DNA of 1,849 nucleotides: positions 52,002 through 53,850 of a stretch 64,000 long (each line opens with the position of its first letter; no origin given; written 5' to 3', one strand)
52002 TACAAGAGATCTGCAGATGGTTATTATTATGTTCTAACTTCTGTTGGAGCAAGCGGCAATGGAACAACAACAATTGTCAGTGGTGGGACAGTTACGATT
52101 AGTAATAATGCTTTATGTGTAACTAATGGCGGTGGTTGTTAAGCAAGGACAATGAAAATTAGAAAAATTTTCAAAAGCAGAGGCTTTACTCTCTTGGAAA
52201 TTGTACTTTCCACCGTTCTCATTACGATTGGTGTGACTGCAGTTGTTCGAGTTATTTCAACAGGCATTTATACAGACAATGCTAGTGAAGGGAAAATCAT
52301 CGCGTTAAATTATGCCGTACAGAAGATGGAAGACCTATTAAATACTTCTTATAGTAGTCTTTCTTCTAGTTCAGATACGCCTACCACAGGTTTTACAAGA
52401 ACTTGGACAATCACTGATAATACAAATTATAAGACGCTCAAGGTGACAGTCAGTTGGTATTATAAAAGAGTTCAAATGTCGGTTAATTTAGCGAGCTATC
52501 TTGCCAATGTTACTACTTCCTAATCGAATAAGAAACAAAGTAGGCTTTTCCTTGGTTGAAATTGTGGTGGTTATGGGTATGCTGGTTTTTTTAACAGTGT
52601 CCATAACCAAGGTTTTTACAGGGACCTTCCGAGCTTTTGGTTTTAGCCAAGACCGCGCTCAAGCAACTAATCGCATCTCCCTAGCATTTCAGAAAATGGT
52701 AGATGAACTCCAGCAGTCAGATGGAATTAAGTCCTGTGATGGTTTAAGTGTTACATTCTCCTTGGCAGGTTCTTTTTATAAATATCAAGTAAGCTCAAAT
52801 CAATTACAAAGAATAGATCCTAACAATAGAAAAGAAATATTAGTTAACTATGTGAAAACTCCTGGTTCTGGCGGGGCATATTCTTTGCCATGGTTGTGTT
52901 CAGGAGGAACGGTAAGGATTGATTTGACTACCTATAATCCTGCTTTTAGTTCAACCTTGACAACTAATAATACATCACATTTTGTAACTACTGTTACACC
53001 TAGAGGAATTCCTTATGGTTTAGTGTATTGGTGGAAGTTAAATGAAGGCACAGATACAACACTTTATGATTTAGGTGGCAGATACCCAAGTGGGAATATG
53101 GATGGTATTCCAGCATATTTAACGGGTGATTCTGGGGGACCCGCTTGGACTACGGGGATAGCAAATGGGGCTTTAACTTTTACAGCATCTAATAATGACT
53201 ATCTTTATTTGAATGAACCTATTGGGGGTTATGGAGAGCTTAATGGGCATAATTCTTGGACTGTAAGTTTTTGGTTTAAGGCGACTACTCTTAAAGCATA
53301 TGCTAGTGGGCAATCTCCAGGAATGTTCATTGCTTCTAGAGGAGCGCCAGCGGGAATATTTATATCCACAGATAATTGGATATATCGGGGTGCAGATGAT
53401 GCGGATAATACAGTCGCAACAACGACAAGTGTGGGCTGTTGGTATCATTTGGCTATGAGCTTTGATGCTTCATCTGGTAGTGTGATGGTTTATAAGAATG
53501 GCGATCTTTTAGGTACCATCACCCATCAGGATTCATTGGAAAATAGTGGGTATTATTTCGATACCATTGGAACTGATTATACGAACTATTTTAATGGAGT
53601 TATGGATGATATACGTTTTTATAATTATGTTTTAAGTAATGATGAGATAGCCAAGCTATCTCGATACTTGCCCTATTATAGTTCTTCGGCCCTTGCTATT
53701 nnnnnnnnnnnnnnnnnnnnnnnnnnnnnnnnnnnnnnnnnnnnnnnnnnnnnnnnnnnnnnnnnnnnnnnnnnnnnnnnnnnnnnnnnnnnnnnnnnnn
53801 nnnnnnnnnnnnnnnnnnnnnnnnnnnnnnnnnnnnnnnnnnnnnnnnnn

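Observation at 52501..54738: Pilin-like protein with LamG domain, tandem Cys-rich modules and a C-terminal Hint (intein/hedgehog-type) autoprocessing domain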

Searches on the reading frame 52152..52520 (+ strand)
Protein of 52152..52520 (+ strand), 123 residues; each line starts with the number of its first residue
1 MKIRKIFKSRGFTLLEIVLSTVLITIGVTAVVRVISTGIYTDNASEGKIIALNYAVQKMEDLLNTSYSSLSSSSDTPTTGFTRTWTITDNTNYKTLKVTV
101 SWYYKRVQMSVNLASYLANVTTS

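Call 3: search_protein_families(library=pfam, proteins=[window:52152-52520:+], max_evalue=1)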
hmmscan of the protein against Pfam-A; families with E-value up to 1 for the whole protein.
window:52152-52520:+ (123 aa): 1 family
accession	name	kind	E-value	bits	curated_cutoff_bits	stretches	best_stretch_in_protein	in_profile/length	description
PF07963.17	N_methyl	-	0.00013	21.8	21.2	1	8-31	3-26/27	Prokaryotic N-terminal methylation motif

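Call 4: search_protein_families(library=ncbifam, proteins=[window:52152-52520:+], max_evalue=1)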
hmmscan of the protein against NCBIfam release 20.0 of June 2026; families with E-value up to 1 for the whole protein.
window:52152-52520:+ (123 aa): 9 families
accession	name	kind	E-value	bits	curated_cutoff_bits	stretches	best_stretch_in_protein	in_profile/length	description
TIGR02523.1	type_IV_pilV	equivalog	2.1e-06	28.3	52.2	1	10-120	2-107/139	type IV pilus modification protein PilV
TIGR01707.1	gspI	equivalog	4.9e-05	23.7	44.35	1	11-92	1-85/101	type II secretion system minor pseudopilin GspI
NF041013.1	T4P_ComGE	equivalog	0.00038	20.5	49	1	8-61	2-55/83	competence type IV pilus minor pilin ComGE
TIGR01708.2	typeII_sec_gspH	equivalog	0.0017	18.3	80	1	9-38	1-28/169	type II secretion system minor pseudopilin GspH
TIGR02532.1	IV_pilin_GFxxxE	domain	0.0063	16.3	16.3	1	10-31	2-23/24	prepilin-type N-terminal cleavage/methylation domain-containing protein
NF006453.0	PRK08808.1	equivalog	0.0079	15.3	295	1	8-37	5-35/211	type II secretion system protein J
NF040982.1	ComGD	equivalog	0.039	14.4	70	1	10-53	2-44/139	competence type IV pilus minor pilin ComGD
NF041002.1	pilin_ComGF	equivalog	0.086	13.1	80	1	10-42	2-34/139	competence type IV pilus minor pilin ComGF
NF007660.0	PRK10332.1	equivalog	0.16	12.5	86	1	8-32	7-31/107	prepilin-type N-terminal cleavage/methylation domain-containing protein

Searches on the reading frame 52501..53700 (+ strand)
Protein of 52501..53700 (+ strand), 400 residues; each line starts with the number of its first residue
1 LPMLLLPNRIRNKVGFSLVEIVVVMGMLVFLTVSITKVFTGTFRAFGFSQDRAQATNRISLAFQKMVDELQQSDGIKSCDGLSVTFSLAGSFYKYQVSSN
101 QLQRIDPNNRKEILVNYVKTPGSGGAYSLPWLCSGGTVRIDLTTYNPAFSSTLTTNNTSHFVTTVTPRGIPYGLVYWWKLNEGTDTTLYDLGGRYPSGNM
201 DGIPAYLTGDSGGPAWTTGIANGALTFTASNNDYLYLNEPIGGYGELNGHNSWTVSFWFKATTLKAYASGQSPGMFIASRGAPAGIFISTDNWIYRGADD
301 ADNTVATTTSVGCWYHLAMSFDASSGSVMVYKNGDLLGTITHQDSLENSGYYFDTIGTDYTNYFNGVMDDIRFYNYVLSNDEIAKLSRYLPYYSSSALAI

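Call 56: search_solved_structures(query=window:52501-53700:+, max_evalue=1)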
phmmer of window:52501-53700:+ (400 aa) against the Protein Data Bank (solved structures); distinct sequences matched with E-value up to 1: 4.
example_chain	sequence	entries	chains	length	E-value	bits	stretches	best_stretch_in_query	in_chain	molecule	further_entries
4qvs_A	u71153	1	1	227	0.2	13.9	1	252-387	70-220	S-layer domain-containing protein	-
9egp_A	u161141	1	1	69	0.27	13.5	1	8-48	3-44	Geopilin domain 1 protein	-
1z01_A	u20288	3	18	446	0.31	13.3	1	272-330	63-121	2-oxo-1,2-dihydroquinoline 8-monooxygenase, oxygenase component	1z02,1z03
7tgg_A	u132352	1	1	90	0.43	12.8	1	5-49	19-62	Geopilin domain 1 protein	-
